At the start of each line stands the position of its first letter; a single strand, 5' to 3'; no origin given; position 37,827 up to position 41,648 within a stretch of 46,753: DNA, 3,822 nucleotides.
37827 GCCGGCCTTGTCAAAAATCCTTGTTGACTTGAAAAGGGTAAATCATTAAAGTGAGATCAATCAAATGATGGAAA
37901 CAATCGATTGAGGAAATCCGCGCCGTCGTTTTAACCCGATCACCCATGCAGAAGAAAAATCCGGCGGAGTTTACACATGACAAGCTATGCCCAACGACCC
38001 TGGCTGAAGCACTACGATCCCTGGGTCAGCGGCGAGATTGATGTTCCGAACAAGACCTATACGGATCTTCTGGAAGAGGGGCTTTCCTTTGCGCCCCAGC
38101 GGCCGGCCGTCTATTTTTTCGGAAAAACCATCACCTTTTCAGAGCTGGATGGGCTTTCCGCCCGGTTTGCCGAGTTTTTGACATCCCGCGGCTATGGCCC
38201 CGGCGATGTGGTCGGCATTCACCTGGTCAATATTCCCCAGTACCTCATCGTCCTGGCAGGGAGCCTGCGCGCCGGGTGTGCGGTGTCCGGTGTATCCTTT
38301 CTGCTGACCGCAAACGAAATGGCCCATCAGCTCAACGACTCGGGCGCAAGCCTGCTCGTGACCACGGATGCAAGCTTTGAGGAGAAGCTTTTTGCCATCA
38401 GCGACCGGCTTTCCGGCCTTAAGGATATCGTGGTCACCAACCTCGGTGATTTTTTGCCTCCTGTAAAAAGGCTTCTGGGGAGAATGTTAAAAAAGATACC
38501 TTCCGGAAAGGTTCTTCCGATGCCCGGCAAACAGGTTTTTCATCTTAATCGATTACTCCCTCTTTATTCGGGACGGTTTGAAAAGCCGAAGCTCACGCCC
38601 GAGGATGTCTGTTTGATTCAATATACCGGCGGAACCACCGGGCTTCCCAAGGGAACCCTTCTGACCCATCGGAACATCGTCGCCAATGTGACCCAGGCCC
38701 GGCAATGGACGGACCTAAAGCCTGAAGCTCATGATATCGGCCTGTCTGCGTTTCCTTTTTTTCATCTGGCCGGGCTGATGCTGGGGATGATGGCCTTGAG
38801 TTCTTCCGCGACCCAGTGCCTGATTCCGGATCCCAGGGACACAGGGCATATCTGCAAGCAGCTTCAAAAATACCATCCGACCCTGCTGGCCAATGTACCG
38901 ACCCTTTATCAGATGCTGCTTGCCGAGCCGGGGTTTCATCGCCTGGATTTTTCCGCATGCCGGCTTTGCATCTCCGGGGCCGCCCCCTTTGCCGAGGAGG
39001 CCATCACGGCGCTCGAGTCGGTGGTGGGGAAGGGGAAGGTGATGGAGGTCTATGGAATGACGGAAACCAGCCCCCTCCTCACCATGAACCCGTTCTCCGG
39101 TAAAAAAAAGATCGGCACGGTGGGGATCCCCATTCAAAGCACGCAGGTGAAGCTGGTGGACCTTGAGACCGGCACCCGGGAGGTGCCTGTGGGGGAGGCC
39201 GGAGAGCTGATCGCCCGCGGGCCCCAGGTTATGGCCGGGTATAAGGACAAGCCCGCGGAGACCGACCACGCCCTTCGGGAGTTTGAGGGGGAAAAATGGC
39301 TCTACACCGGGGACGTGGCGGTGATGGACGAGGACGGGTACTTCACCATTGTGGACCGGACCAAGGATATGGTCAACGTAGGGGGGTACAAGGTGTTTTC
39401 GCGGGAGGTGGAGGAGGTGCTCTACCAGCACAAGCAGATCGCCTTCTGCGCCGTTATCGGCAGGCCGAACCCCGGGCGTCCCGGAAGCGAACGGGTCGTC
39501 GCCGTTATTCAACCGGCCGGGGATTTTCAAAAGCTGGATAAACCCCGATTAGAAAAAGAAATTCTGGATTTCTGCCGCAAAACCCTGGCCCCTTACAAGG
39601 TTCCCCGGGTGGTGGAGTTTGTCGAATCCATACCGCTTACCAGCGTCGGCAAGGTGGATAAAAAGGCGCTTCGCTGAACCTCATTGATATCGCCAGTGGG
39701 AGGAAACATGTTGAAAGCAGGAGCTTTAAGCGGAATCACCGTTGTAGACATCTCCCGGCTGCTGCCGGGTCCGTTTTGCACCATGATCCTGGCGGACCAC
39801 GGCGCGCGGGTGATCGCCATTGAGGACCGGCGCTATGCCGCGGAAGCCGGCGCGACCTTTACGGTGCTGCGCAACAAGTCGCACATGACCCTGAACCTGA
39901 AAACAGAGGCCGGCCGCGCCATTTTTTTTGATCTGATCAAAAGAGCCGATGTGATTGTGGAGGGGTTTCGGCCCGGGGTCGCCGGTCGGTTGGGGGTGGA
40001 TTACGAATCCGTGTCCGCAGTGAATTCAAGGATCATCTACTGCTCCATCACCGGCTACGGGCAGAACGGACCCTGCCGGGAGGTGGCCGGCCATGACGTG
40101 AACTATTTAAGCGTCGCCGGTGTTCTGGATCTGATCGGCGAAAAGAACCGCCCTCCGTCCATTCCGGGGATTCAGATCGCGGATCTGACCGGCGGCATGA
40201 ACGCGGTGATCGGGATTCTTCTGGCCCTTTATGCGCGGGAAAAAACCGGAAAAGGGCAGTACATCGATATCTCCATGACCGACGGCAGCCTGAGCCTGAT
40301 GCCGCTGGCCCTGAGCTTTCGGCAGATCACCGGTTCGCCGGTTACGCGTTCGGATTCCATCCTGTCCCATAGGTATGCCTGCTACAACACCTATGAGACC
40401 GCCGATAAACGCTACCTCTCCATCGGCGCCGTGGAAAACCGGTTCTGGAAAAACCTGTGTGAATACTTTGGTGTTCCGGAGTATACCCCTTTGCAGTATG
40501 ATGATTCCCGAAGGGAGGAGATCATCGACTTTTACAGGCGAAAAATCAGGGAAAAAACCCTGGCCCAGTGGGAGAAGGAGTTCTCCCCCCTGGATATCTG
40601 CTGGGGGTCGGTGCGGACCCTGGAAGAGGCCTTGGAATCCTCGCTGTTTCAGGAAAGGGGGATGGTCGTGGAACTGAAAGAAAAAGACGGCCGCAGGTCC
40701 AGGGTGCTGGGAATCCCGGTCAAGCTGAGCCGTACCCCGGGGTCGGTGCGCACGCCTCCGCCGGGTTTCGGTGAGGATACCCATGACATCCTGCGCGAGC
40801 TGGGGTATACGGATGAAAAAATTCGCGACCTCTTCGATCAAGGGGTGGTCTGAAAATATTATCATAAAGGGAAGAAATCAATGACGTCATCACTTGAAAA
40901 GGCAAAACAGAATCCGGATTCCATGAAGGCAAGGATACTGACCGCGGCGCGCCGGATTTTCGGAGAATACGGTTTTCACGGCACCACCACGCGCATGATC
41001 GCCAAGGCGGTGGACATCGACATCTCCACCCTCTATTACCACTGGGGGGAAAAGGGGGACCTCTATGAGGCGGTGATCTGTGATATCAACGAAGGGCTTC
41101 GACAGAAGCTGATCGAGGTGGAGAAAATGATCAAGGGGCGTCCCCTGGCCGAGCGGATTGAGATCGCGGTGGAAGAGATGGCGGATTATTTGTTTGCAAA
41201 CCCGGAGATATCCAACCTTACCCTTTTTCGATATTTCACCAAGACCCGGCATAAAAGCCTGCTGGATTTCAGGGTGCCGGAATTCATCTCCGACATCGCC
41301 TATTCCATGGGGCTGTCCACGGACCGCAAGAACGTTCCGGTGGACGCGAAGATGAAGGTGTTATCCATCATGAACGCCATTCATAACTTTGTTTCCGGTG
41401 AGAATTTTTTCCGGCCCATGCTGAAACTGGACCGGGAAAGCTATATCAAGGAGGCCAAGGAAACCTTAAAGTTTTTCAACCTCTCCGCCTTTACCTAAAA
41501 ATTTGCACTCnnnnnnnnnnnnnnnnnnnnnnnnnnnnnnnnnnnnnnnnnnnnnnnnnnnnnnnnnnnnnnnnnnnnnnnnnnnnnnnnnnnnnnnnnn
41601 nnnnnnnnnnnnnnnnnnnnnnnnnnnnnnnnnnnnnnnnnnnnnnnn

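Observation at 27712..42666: Candidate undescribed system: a 15-kb anaerobic lipid-catabolic supercluster mirroring peroxisomal branched-chain beta-oxidation, with three SCP2 domains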

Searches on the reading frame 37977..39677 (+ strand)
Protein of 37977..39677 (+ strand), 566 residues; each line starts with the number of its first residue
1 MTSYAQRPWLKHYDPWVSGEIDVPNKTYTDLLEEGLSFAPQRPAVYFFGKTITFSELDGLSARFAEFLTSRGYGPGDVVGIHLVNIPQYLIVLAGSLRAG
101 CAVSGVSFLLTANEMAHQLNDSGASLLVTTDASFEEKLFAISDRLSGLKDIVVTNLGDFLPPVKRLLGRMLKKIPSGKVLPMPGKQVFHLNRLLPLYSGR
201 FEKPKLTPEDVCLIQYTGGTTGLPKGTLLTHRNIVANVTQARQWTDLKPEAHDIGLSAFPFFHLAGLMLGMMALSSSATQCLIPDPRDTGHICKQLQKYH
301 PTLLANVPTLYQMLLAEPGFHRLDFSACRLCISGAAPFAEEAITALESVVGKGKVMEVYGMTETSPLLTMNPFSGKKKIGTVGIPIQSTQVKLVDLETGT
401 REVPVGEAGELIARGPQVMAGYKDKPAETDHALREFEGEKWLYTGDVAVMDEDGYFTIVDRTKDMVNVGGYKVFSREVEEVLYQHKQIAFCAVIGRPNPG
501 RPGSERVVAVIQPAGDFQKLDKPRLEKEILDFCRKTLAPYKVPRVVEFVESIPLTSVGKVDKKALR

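Call 4: search_protein_families(library=pfam, proteins=[window:37977-39677:+])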
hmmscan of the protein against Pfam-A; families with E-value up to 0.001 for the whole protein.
window:37977-39677:+ (566 aa): 2 families
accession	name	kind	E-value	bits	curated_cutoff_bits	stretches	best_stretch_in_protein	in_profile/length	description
PF00501.34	AMP-binding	-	3.1e-86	290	29.9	1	39-422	8-383/384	AMP-binding enzyme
PF13193.12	AMP-binding_C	-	2.1e-17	64.2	24.5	1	477-559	1-76/76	AMP-binding enzyme C-terminal domain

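Call 7: search_protein_families(library=ncbifam, proteins=[window:37977-39677:+], max_evalue=0.00001)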
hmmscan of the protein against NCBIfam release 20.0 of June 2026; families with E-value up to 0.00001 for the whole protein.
window:37977-39677:+ (566 aa): 104 families (the best 25 are shown)
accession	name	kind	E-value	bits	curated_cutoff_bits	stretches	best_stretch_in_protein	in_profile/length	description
NF004114.0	PRK05605.1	equivalog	1.9e-129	432.6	766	1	2-566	10-566/575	long-chain-fatty-acid--CoA ligase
NF005463.0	PRK07059.1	subfamily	1.7e-120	403.1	869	1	6-566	2-553/557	long-chain-fatty-acid--CoA ligase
NF004837.0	PRK06187.1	subfamily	8.4e-117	390.6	476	1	26-566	8-519/531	long-chain-fatty-acid--CoA ligase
NF004229.0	PRK05677.1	subfamily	3.8e-116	388.8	879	1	10-566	7-552/563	long-chain-fatty-acid--CoA ligase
NF006523.0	PRK08974.1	equivalog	2.5e-113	379.2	884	1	6-566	2-550/561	long-chain-fatty-acid--CoA ligase FadD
NF006181.0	PRK08314.1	subfamily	1.4e-108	363.6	705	1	6-565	4-550/563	long-chain-fatty-acid--CoA ligase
NF005220.0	PRK06710.1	equivalog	2.3e-108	362.7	1116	1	6-565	4-549/563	long-chain-fatty-acid--CoA ligase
NF006442.0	PRK08751.1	equivalog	2.9e-105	352.7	1023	1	6-566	4-555/560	long-chain fatty acid--CoA ligase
NF009139.0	PRK12492.1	equivalog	1.6e-101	340.5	1018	1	27-566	25-559/562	long-chain-fatty-acid--CoA ligase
NF006182.0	PRK08316.1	subfamily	7.8e-90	301.8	663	2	201-566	163-514/523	fatty acyl-CoA synthetase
NF004822.0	PRK06178.1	equivalog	1.8e-88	297.5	782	1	25-565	36-563/571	acyl-CoA synthetase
NF005714.0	PRK07529.1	subfamily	1.1e-86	291.6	632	1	22-566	27-573/640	acyl-CoA synthetase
NF005702.0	PRK07514.1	subfamily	2.2e-81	273.7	558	1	200-566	148-497/506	malonyl-CoA synthase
NF009233.0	PRK12583.1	subfamily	4.9e-77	259.6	832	1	25-566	17-547/558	fatty acid CoA ligase family protein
TIGR03205.1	pimA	equivalog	1e-75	255.2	705.6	1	11-566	6-541/541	dicarboxylate--CoA ligase PimA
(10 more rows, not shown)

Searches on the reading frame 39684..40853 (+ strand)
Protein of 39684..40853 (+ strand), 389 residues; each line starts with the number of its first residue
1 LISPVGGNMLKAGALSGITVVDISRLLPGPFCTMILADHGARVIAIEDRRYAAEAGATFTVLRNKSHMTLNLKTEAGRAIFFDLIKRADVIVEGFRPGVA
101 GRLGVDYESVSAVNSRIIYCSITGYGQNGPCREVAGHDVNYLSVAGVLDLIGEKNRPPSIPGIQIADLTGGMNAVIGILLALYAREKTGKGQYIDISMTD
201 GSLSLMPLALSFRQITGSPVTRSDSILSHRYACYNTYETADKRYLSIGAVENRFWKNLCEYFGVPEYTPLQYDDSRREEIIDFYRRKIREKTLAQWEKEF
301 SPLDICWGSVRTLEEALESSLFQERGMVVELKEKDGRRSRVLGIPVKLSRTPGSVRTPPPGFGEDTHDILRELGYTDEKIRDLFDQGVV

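Call 4: search_protein_families(library=pfam, proteins=[window:39684-40853:+])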
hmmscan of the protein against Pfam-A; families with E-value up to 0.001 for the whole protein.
window:39684-40853:+ (389 aa): 1 family
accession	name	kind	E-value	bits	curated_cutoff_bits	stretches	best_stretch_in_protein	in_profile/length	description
PF02515.22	CoA_transf_3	-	2.1e-100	336.8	23.3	1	15-366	1-366/366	CoA-transferase family III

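Call 7: search_protein_families(library=ncbifam, proteins=[window:39684-40853:+], max_evalue=0.00001)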
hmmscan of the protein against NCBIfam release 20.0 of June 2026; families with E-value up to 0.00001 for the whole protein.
window:39684-40853:+ (389 aa): 7 families
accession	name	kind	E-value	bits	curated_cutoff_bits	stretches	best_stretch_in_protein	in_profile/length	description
NF052585.1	SucGlutTfsCaiB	equivalog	1.8e-55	188.2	750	1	14-377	7-392/394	succinate--glutarate CoA-transferase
TIGR03253.1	oxalate_frc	equivalog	3.2e-55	187.5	504.2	2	14-210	3-211/416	formyl-CoA transferase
NF003809.0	PRK05398.1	subfamily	5.4e-54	183.3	442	2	13-210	3-212/416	formyl-CoA transferase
NF041294.1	Scnl_mescCoAtase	equivalog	3e-53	181.3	700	1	13-370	2-380/381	succinyl-CoA:mesaconate CoA-transferase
NF008511.0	PRK11430.1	equivalog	2.9e-46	158.3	522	1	12-268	7-272/381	CoA:oxalate CoA-transferase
NF002914.1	PRK03525.1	equivalog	1e-38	133.3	413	1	11-389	6-397/400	L-carnitine CoA-transferase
TIGR04253.1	mesacon_CoA_iso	equivalog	2.4e-09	36.7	725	1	13-389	1-400/403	2-methylfumaryl-CoA isomerase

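Call 18: search_solved_structures(query=window:39684-40853:+, max_evalue=1e-10, show_alignments=2)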
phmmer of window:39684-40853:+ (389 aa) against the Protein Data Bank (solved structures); distinct sequences matched with E-value up to 1e-10: 34.
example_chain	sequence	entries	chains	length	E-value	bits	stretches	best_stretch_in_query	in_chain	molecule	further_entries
8rmw_A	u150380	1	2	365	5e-57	196.8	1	11-326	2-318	Alpha-methylacyl-CoA racemase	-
1x74_A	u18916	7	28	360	8.1e-57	196.1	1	12-326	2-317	2-methylacyl-CoA racemase | probable alpha-methylacyl-CoA racemase MCR | PROBABLE ALPHA-METHYLACYL-COA RACEMASE MCR (2-METHYLACYL-COA RACEMASE) (2-ARYLPROPIONYL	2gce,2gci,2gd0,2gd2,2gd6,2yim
9i2t_A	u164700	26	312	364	8.3e-57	196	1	12-326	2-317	Alpha-methylacyl-CoA racemase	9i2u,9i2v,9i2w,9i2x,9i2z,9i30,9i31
8rp4_A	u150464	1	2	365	2.2e-56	194.6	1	11-326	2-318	Alpha-methylacyl-CoA racemase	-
8rp5_A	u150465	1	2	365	3.4e-56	194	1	11-326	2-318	Alpha-methylacyl-CoA racemase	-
8rp3_A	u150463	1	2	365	1.2e-55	192.2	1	11-326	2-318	Alpha-methylacyl-CoA racemase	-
2g04_A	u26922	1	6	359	1.1e-54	189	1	11-361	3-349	PROBABLE FATTY-ACID-CoA RACEMASE FAR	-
9br7_A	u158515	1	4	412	9.1e-49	169.6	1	12-389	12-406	Succinate--hydroxymethylglutarate CoA-transferase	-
9br6_A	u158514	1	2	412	1.4e-48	169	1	12-389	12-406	Succinate--hydroxymethylglutarate CoA-transferase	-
10uh_A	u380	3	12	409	1.1e-47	166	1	14-389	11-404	Formyl-coenzyme a transferase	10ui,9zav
4ed9_A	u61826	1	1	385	1.6e-40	142.4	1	12-340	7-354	CAIB/BAIF family protein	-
4hl6_A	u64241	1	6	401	1.1e-39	139.7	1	11-330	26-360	Uncharacterized protein YfdE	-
1pt5_A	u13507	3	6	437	3.6e-39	138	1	12-211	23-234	Hypothetical protein yfdW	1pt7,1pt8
1pqy_A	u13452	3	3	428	5.6e-39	137.3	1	14-211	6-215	Hypothetical protein yfdW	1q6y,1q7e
2vjo_A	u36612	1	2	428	1.9e-37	132.3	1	14-213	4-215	FORMYL-COENZYME A TRANSFERASE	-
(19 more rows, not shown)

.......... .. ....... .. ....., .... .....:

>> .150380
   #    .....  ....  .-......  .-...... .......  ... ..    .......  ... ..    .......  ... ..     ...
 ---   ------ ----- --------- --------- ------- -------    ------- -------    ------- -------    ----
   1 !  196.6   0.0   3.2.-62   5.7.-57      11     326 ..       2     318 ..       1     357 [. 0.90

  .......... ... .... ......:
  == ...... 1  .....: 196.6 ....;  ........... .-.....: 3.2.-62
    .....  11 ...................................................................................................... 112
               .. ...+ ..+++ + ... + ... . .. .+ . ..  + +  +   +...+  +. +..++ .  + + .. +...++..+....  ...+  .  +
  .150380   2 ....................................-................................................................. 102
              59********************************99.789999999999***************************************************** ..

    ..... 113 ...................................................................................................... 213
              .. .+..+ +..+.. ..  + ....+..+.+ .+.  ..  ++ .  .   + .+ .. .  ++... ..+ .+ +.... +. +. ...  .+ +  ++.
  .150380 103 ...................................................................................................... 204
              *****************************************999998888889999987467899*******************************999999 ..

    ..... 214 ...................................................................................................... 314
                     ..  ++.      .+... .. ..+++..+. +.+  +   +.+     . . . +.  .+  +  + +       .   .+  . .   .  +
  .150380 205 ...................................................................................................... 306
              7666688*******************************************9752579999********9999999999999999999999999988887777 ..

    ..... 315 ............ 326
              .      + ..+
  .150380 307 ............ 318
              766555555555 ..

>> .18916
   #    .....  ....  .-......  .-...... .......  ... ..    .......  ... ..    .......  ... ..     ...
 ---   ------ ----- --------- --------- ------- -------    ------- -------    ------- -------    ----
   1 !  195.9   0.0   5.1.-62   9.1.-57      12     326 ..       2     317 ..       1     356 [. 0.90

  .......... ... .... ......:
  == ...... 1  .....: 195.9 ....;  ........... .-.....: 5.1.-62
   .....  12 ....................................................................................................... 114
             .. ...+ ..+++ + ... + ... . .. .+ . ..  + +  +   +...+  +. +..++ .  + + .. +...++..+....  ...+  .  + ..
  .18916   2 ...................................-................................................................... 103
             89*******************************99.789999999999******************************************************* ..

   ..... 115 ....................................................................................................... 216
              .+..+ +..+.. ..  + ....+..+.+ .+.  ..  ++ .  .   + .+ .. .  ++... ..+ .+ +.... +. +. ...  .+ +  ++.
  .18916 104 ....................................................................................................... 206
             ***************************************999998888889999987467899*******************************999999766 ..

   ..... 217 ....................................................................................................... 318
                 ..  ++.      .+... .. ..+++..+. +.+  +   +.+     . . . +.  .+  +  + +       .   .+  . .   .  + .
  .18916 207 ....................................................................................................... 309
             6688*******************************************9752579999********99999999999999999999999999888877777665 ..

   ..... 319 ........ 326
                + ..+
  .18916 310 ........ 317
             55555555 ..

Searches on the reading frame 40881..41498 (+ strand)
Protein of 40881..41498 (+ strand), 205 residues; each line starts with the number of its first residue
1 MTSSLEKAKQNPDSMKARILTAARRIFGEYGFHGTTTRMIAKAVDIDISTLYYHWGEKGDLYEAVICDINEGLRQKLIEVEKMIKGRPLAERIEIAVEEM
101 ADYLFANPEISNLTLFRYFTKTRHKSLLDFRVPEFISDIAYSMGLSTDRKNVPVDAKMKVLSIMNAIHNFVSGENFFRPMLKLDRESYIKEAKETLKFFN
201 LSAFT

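Call 4: search_protein_families(library=pfam, proteins=[window:40881-41498:+])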
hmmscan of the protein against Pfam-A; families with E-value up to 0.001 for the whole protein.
window:40881-41498:+ (205 aa): 1 family
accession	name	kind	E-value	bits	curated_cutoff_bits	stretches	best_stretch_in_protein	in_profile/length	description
PF00440.29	TetR_N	-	2.4e-15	56.5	24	1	19-65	1-47/47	Bacterial regulatory proteins, tetR family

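Call 7: search_protein_families(library=ncbifam, proteins=[window:40881-41498:+], max_evalue=0.00001)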
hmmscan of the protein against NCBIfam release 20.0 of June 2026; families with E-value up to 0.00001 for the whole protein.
window:40881-41498:+ (205 aa): 8 families
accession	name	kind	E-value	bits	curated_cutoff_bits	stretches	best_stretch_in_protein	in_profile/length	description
NF037937.1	septum_RefZ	equivalog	8.3e-12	45.4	180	1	16-113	1-98/195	forespore capture DNA-binding protein RefZ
NF053516.1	TranRepPrsAVib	equivalog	1.6e-09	37.9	300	1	13-71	5-63/208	TetR family transcriptional repressor PsrA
NF008587.1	PRK11552.1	equivalog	3.8e-08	33.3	365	1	14-81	7-77/213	transcriptional regulator CecR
TIGR03613.1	RutR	equivalog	5.9e-08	32.8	368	1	13-69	7-63/202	pyrimidine utilization regulatory protein R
NF041196.1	ScbR_bind_reg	equivalog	7.5e-07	29.5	150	1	16-95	8-86/191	ScbR family autoregulator-binding transcription factor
NF011584.0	PRK15008.1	equivalog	1.3e-06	28.4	230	1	12-70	16-74/212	HTH-type transcriptional regulator RutR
NF007949.0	PRK10668.1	equivalog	1.7e-06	27.7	271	1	7-88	4-85/216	multidrug efflux transporter transcriptional repressor AcrR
NF053731.1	TransRegFasRMycb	equivalog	8e-06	25.8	330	0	13-103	10-98/199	HTH-type transcriptional activator FasR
